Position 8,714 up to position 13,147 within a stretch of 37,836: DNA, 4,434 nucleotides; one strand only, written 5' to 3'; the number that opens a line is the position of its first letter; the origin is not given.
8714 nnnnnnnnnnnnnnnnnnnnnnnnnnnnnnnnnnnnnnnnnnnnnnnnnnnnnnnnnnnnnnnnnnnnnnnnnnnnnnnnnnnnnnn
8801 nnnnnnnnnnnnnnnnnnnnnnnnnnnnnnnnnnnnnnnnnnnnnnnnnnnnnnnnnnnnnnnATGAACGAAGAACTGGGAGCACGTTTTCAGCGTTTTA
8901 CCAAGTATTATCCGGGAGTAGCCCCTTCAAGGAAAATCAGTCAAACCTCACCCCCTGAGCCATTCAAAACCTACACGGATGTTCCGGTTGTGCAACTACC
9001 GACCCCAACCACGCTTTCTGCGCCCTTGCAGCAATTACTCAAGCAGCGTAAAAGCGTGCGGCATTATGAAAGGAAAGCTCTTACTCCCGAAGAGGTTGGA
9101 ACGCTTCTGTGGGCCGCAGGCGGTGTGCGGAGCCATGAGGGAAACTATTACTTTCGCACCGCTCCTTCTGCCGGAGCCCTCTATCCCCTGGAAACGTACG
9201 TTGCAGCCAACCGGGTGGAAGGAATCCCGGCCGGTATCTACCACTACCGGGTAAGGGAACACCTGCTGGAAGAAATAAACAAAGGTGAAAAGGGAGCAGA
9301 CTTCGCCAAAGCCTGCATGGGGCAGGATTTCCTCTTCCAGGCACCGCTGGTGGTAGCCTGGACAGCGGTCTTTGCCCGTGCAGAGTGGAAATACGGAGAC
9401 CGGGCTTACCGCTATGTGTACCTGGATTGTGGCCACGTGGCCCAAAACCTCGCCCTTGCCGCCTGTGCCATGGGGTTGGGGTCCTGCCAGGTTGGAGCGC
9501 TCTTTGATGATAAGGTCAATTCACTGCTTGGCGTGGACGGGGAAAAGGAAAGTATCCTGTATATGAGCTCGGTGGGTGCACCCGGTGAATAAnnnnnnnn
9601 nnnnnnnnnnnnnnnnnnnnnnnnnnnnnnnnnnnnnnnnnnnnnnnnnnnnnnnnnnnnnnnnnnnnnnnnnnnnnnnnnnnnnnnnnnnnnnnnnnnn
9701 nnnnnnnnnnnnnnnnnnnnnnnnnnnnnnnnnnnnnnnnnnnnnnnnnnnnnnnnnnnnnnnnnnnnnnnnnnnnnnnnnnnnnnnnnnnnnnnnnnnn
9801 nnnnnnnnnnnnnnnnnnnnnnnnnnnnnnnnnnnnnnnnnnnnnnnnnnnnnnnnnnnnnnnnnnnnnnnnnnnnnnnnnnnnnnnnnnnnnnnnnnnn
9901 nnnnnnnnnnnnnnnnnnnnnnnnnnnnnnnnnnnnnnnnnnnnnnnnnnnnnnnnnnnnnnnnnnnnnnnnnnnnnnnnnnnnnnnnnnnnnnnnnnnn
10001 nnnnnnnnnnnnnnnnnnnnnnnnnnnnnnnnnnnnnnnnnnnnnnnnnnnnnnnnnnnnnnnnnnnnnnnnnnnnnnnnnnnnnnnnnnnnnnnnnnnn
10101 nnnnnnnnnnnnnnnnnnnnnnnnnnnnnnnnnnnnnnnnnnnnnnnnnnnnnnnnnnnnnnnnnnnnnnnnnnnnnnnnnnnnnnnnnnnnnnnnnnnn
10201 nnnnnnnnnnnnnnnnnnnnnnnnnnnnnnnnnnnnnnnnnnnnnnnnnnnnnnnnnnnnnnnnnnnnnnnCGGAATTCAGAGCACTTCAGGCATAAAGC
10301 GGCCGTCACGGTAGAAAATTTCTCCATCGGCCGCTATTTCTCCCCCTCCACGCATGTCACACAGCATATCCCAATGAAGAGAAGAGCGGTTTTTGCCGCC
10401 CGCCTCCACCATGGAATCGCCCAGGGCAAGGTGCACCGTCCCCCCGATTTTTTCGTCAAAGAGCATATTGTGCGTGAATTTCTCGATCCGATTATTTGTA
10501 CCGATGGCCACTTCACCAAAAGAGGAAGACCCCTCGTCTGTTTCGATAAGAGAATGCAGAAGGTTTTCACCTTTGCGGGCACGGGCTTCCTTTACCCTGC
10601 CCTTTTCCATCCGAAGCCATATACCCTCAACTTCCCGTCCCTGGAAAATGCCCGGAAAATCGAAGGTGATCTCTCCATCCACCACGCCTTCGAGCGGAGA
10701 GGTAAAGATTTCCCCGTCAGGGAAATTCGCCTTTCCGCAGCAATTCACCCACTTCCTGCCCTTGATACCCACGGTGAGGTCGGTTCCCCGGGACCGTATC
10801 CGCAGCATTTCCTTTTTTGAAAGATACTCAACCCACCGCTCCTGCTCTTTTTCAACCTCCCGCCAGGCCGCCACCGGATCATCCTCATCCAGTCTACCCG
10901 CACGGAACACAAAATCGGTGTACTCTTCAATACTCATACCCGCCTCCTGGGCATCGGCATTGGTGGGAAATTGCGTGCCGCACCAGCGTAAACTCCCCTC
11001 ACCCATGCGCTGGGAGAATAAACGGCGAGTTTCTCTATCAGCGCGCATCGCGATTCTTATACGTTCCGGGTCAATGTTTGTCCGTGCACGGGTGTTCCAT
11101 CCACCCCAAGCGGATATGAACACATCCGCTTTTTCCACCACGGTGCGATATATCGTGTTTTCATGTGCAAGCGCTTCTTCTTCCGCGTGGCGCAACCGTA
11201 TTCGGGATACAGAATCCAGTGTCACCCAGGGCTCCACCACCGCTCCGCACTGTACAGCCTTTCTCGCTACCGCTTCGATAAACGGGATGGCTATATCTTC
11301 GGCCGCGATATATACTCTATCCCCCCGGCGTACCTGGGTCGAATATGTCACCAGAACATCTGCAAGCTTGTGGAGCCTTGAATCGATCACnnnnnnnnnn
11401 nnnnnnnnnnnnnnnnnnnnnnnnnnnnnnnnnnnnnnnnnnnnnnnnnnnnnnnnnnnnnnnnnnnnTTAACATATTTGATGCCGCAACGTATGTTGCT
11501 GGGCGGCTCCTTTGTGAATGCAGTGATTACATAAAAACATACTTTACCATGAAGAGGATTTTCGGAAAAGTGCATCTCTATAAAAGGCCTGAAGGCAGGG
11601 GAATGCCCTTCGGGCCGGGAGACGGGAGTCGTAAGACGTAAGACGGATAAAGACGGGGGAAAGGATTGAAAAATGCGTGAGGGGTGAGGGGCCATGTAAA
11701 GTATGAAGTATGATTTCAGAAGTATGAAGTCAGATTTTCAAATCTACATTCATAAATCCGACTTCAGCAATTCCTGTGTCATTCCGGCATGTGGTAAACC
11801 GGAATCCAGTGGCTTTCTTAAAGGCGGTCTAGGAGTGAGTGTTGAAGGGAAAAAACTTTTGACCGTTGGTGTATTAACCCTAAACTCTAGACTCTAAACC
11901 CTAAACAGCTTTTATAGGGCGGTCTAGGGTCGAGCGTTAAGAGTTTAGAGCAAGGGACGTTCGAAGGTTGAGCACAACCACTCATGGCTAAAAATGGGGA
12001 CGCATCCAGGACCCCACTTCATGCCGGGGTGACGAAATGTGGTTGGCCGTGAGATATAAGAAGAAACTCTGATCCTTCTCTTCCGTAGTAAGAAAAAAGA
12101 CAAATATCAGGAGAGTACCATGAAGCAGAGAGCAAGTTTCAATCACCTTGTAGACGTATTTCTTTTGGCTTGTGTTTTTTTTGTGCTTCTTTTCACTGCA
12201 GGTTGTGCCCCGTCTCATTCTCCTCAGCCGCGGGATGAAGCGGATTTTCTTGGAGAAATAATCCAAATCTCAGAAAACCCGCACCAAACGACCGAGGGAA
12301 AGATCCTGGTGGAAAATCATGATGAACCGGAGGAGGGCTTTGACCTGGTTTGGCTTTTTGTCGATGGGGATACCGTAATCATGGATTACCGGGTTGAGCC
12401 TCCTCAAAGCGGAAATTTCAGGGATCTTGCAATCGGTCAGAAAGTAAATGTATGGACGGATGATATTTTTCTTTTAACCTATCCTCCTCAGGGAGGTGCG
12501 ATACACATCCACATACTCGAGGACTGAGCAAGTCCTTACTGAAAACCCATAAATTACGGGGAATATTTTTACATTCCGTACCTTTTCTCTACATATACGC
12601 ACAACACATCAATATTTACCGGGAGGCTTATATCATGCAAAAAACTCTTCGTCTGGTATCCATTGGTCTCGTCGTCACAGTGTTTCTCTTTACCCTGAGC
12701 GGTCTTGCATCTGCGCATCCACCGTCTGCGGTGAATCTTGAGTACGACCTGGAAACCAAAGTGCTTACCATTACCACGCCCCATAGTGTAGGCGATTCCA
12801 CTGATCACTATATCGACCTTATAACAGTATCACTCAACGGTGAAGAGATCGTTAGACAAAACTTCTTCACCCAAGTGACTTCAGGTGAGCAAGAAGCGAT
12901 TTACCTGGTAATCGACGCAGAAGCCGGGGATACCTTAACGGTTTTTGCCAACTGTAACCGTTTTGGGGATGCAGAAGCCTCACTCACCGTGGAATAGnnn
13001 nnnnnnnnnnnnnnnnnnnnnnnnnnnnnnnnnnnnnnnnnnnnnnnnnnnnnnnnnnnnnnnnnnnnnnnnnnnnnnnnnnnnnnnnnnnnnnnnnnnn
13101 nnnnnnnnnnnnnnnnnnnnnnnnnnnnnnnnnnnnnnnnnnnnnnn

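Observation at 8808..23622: Heptamer module A sits sense-oriented directly 5' of the Shine-Dalgarno of unrelated genes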

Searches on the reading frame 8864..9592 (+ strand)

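Call 13: search_protein_families(library=pfam, proteins=[window:8864-9592:+])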
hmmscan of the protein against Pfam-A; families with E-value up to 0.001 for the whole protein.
window:8864-9592:+ (242 aa): 2 families
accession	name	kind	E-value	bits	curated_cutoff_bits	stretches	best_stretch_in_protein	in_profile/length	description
PF00881.29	Nitroreductase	-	1.2e-36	126.9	23.5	1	59-238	1-166/167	Nitroreductase family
PF14512.11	TM1586_NiRdase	-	2.4e-05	24.5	27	0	188-220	83-114/215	Putative TM nitroreductase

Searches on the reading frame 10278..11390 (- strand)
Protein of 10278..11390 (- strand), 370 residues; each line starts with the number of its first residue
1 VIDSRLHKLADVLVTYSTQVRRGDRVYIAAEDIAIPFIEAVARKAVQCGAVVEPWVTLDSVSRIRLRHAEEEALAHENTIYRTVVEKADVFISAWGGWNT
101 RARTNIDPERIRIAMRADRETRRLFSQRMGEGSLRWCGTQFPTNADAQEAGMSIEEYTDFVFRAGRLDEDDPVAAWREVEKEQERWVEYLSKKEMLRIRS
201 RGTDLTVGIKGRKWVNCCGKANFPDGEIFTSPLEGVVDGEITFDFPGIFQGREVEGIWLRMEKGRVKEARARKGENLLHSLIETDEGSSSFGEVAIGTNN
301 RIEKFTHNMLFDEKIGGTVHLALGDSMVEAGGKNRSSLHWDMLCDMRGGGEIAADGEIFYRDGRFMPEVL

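Call 13: search_protein_families(library=pfam, proteins=[window:10278-11390:-])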
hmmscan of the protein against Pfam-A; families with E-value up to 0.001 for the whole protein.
window:10278-11390:- (370 aa): 1 family
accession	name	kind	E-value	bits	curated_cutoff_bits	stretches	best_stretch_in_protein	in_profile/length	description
PF02073.20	Peptidase_M29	-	3.3e-93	313.2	27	1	3-365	2-406/406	Thermophilic metalloprotease (M29)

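Call 28: find_homologous_proteins(query=window:10278-11390:-, max_evalue=1e-60)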
Query window:10278-11390:- (370 aa): 6216 proteins with E <= 1e-60 among 8000 candidates; the best 120 are listed.
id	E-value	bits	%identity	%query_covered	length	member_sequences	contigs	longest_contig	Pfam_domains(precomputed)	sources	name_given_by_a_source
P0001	3.7e-248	841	100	100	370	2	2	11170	PF02073.21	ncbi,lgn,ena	-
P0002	6.0e-166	570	67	100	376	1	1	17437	PF02073.21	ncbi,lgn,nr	ncbi:MAG TPA: aminopeptidase [Atribacteraceae bacterium]|nr:aminopeptidase [Atribacteraceae bacteriu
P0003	7.8e-160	550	63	100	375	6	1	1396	PF02073.21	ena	-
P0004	2.3e-154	532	61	100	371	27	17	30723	PF02073.21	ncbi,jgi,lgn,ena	-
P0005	2.7e-154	532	60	100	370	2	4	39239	PF02073.21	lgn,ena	-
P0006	3.1e-154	532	61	100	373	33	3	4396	PF02073.21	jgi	jgi:aminopeptidase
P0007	1.0e-151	523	61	100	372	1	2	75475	PF02073.21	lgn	-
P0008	3.0e-150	519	60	100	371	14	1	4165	PF02073.21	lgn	-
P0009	4.7e-150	518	59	100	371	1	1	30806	PF02073.21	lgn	-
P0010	2.3e-149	516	58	100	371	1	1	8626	PF02073.21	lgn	-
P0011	1.3e-148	513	58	99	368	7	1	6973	PF02073.21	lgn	-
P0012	1.3e-148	513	58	100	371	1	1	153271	PF02073.21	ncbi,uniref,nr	ncbi:aminopeptidase [Serpentinicella sp. ANB-PHB4]|uniref:aminopeptidase n=1 Tax=Serpentinicella sp.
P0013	3.9e-148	512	58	100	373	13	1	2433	PF02073.21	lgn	-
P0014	4.1e-148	512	59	100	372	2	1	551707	PF02073.21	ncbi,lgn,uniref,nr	ncbi:Leucyl aminopeptidase (aminopeptidase T) [Anaerobranca californiensis DSM 14826]|uniref:Leucyl 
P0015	4.3e-148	512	59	100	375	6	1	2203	PF02073.21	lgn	-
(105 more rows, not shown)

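Call 29: find_encoding_contigs(protein=P0001, flank=10000, max_places=6)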
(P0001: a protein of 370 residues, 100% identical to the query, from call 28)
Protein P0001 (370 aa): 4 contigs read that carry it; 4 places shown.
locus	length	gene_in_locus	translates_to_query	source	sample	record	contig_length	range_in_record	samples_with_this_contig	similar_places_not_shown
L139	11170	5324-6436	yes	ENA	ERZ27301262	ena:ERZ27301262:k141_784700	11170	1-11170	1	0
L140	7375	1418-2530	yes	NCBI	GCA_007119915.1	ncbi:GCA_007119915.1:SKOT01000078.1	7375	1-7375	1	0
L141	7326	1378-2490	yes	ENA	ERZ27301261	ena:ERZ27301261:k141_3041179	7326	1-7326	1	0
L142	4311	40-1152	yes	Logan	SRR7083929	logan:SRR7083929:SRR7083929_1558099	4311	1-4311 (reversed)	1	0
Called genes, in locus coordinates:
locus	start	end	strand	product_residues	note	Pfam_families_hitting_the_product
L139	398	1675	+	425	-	PF01547:SBP_bac_1, PF13416:SBP_bac_8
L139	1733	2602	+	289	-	PF00528:BPD_transp_1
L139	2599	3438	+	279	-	PF00528:BPD_transp_1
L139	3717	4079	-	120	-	-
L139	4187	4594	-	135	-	PF11518:DUF3221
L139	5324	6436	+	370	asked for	PF02073:Peptidase_M29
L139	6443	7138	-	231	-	PF00702:Hydrolase, PF12710:HAD, PF13419:HAD_2, PF13242:Hydrolase_like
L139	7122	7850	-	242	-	PF00881:Nitroreductase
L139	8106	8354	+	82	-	-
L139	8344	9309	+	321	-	PF02230:Abhydrolase_2 (faint), PF12146:Hydrolase_4, PF00561:Abhydrolase_1, PF12697:Abhydrolase_6, PF03096:Ndr (weak), PF10230:LIDHydrolase, PF06821:Ser_hydrolase (faint)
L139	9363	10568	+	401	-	PF04165:DUF401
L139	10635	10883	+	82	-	PF19891:DUF6364 (weak)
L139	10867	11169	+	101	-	?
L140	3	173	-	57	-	?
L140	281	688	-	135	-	PF11518:DUF3221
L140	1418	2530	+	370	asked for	PF02073:Peptidase_M29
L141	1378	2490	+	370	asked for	PF02073:Peptidase_M29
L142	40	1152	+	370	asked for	PF02073:Peptidase_M29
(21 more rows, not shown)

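Call 30: find_encoding_contigs(protein=P0002, flank=10000, max_places=4)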
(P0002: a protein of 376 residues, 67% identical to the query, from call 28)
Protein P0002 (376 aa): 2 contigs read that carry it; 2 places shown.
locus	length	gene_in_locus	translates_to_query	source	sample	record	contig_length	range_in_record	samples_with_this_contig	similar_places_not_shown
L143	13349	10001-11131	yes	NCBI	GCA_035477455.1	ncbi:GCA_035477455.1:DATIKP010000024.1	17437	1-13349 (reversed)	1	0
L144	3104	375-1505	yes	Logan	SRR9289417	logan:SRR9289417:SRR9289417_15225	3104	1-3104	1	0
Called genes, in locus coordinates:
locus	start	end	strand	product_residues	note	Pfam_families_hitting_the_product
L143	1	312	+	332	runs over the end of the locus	PF02653:BPD_transp_2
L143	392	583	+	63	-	-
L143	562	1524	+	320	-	-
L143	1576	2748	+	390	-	PF01979:Amidohydro_1, PF07969:Amidohydro_3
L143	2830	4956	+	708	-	PF00724:Oxidored_FMN, PF03486:HI0933_like (weak), PF07992:Pyr_redox_2, PF13241:NAD_binding_7 (faint), PF00890:FAD_binding_2 (weak), PF01266:DAO (weak), PF12831:FAD_oxidored, PF13450:NAD_binding_8, +2 more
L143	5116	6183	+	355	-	PF01408:GFO_IDH_MocA, PF02894:GFO_IDH_MocA_C, PF22725:GFO_IDH_MocA_C3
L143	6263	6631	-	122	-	PF08388:GIIM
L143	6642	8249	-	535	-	PF01609:DDE_Tnp_1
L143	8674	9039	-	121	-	-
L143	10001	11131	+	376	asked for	PF02073:Peptidase_M29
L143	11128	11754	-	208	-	PF00702:Hydrolase, PF12710:HAD, PF13419:HAD_2, PF13242:Hydrolase_like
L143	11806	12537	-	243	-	PF00881:Nitroreductase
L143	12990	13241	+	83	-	PF09413:DUF2007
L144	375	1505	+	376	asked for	PF02073:Peptidase_M29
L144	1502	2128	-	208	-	PF00702:Hydrolase, PF12710:HAD, PF13419:HAD_2, PF13242:Hydrolase_like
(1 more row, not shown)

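Call 55: find_encoding_contigs(protein=P0004, flank=10000, max_places=5)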
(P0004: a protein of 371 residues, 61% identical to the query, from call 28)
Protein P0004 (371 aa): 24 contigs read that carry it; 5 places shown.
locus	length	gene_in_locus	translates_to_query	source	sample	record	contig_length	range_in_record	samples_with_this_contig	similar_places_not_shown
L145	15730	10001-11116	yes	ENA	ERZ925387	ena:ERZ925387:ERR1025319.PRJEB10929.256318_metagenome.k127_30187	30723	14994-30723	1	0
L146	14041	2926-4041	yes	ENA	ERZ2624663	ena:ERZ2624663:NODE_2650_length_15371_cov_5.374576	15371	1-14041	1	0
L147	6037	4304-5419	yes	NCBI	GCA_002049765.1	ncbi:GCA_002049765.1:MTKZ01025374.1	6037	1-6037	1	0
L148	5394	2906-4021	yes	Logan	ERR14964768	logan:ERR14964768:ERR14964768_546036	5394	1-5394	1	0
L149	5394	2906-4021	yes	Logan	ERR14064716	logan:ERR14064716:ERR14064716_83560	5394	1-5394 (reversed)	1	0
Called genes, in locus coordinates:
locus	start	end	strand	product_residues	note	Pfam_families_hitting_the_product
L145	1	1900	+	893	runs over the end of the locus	PF26550:Tricorn_2nd (faint), PF26549:Tricorn_N (faint), PF07676:PD40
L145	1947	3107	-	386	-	PF01208:URO-D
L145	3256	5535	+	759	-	PF17159:MASE3, PF08447:PAS_3, PF13426:PAS_9 (weak), PF00990:GGDEF, PF13487:HD_5, PF01966:HD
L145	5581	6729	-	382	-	PF01408:GFO_IDH_MocA, PF22725:GFO_IDH_MocA_C3, PF02894:GFO_IDH_MocA_C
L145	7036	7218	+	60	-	-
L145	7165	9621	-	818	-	PF13188:PAS_8 (faint), PF00932:LTD, PF08448:PAS_4 (faint), PF00989:PAS (weak), PF13426:PAS_9, PF00990:GGDEF, PF13487:HD_5, PF01966:HD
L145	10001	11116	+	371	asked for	PF02073:Peptidase_M29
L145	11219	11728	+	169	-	-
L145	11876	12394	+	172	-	PF19638:DUF6141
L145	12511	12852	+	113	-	-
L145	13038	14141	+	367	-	PF08240:ADH_N, PF00107:ADH_zinc_N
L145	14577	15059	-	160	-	PF00583:Acetyltransf_1, PF13673:Acetyltransf_10, PF13508:Acetyltransf_7, PF08445:FR47 (weak)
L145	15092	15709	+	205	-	-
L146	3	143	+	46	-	?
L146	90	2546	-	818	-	PF13188:PAS_8 (faint), PF00932:LTD, PF08448:PAS_4 (faint), PF00989:PAS (weak), PF13426:PAS_9, PF00990:GGDEF, PF13487:HD_5, PF01966:HD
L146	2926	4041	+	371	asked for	PF02073:Peptidase_M29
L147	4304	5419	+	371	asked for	PF02073:Peptidase_M29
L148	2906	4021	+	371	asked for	PF02073:Peptidase_M29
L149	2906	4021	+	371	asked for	PF02073:Peptidase_M29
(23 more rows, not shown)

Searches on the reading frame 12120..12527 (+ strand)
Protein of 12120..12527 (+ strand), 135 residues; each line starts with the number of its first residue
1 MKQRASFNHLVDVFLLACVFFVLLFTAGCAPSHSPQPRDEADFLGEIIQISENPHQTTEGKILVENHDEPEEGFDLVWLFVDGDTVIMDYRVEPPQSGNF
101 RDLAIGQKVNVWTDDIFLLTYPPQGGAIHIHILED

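Call 13: search_protein_families(library=pfam, proteins=[window:12120-12527:+])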
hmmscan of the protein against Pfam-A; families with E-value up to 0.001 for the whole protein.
window:12120-12527:+ (135 aa): 1 family
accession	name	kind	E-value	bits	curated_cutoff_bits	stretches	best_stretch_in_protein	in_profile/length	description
PF11518.13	DUF3221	-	1.5e-08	35.2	26.4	1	58-134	8-82/82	Protein of unknown function (DUF3221)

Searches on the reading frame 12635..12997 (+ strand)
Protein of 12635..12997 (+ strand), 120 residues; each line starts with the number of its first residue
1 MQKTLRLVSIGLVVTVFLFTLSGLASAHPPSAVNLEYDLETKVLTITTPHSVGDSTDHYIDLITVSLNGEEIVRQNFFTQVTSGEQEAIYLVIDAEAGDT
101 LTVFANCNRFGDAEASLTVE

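Call 82: search_protein_families(library=pfam, max_evalue=0.00001, proteins=[window:12635-12997:+])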
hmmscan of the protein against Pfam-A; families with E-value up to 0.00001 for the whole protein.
window:12635-12997:+ (120 aa): 0 families
